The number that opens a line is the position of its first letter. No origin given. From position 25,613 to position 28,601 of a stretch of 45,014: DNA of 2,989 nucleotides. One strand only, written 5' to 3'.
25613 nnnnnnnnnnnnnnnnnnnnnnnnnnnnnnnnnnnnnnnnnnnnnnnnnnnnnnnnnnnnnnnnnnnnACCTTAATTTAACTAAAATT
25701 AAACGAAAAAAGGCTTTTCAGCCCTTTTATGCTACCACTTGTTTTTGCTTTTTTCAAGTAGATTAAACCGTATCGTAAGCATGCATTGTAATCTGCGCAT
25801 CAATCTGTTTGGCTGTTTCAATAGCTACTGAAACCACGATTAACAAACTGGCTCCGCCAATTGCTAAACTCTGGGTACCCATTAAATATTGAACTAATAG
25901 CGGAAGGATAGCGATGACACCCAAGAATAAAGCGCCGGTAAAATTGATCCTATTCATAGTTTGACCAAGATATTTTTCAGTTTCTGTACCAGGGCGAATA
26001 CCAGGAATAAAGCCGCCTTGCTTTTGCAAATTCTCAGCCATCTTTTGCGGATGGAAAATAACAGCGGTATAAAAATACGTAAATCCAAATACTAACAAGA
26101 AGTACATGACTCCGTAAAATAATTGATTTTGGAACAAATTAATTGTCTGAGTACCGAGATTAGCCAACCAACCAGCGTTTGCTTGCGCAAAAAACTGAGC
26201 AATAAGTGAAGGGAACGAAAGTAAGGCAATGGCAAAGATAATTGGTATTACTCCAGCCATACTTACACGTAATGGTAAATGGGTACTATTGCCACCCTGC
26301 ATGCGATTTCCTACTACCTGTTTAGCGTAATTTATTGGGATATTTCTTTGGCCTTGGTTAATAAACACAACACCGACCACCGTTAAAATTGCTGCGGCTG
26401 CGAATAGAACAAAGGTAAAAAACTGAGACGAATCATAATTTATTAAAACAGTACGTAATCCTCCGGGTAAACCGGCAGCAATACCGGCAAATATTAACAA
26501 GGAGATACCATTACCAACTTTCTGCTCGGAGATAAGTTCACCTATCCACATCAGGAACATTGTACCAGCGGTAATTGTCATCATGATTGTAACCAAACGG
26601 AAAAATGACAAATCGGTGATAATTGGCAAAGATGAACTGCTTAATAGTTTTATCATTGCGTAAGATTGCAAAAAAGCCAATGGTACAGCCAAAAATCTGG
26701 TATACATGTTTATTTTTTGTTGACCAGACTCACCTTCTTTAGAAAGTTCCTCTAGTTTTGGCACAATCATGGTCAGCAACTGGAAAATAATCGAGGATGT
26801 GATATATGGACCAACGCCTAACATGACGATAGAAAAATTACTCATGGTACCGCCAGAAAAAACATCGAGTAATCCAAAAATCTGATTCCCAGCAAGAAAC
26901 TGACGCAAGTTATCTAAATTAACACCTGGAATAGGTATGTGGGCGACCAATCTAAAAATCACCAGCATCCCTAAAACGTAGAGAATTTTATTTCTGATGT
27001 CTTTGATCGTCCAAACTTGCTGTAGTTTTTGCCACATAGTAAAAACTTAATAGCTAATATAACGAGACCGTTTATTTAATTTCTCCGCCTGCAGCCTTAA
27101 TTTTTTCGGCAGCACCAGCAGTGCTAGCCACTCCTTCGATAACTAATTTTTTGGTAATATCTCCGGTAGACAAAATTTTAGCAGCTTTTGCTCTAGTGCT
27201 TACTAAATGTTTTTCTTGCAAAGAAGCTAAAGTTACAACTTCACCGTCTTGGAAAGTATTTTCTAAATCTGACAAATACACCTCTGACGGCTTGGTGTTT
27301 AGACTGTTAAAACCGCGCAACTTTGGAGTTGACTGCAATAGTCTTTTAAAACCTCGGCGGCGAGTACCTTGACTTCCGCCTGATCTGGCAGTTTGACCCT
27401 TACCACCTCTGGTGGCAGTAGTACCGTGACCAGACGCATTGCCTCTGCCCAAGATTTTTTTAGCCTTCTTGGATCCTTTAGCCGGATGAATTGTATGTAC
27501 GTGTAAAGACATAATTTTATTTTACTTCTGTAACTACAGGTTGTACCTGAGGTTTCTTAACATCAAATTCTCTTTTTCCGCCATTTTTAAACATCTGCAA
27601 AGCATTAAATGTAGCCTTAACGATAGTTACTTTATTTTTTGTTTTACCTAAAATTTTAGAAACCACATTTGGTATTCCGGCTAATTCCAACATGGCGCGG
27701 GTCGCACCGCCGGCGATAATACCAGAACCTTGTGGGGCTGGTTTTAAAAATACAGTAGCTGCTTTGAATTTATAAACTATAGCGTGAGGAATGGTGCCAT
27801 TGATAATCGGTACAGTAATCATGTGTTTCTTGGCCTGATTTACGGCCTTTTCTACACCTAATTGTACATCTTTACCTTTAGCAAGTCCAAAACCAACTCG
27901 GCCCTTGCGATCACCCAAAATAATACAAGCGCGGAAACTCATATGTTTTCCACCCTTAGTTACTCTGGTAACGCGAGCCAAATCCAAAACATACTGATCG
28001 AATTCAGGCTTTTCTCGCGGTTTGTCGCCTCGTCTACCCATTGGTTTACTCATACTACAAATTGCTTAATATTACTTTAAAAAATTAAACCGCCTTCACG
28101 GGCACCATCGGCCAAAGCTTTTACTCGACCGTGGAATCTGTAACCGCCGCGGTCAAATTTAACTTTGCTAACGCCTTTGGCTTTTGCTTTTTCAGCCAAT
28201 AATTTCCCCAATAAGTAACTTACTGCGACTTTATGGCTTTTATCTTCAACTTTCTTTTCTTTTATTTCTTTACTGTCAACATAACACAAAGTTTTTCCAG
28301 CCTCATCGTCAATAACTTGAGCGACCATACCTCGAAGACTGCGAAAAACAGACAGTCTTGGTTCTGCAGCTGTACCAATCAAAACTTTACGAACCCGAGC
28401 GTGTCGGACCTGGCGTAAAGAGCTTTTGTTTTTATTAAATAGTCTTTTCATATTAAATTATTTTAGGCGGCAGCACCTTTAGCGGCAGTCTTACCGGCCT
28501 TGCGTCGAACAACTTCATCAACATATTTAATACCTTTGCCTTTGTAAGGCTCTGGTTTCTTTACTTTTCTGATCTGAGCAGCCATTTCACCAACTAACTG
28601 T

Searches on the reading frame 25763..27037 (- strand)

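Call 96: search_protein_families(library=pfam, proteins=[window:25763-27037:-], max_evalue=0.001)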
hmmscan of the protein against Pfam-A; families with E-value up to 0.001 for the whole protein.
window:25763-27037:- (424 aa): 1 family
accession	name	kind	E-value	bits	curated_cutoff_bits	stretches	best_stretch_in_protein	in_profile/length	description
PF00344.25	SecY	-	1.9e-105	353.1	32.2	1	69-408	1-305/306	SecY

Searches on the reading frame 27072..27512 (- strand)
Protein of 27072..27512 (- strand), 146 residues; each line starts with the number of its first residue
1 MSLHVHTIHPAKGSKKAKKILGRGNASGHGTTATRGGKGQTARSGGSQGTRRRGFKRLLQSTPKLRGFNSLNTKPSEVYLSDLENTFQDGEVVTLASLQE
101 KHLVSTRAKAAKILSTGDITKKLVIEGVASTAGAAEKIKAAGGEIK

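Call 96: search_protein_families(library=pfam, proteins=[window:27072-27512:-], max_evalue=0.001)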
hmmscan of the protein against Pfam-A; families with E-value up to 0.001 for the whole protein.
window:27072-27512:- (146 aa): 1 family
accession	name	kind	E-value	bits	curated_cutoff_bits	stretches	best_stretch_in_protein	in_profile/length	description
PF00828.25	Ribosomal_L27A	-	9.2e-13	48.9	21.5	1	78-145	2-71/72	Ribosomal proteins 50S-L15, 50S-L18e, 60S-L27A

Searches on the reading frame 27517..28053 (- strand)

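Call 96: search_protein_families(library=pfam, proteins=[window:27517-28053:-], max_evalue=0.001)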
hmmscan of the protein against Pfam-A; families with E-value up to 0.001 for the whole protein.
window:27517-28053:- (178 aa): 2 families
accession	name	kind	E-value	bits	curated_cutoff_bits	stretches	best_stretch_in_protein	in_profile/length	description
PF03719.21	Ribosomal_S5_C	-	1.5e-23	82.4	21.5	1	95-155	2-61/71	Ribosomal protein S5, C-terminal domain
PF00333.26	Ribosomal_S5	-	2.6e-22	79.1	27.1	1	18-82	1-65/65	Ribosomal protein S5, N-terminal domain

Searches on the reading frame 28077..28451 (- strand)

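Call 96: search_protein_families(library=pfam, proteins=[window:28077-28451:-], max_evalue=0.001)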
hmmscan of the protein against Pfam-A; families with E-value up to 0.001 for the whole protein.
window:28077-28451:- (124 aa): 1 family
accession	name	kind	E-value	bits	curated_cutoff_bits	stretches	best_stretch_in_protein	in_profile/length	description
PF00861.27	Ribosomal_L18p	-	8.5e-36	123.3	27.8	1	8-124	2-116/116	Ribosomal L18 of archaea, bacteria, mitoch. and chloroplast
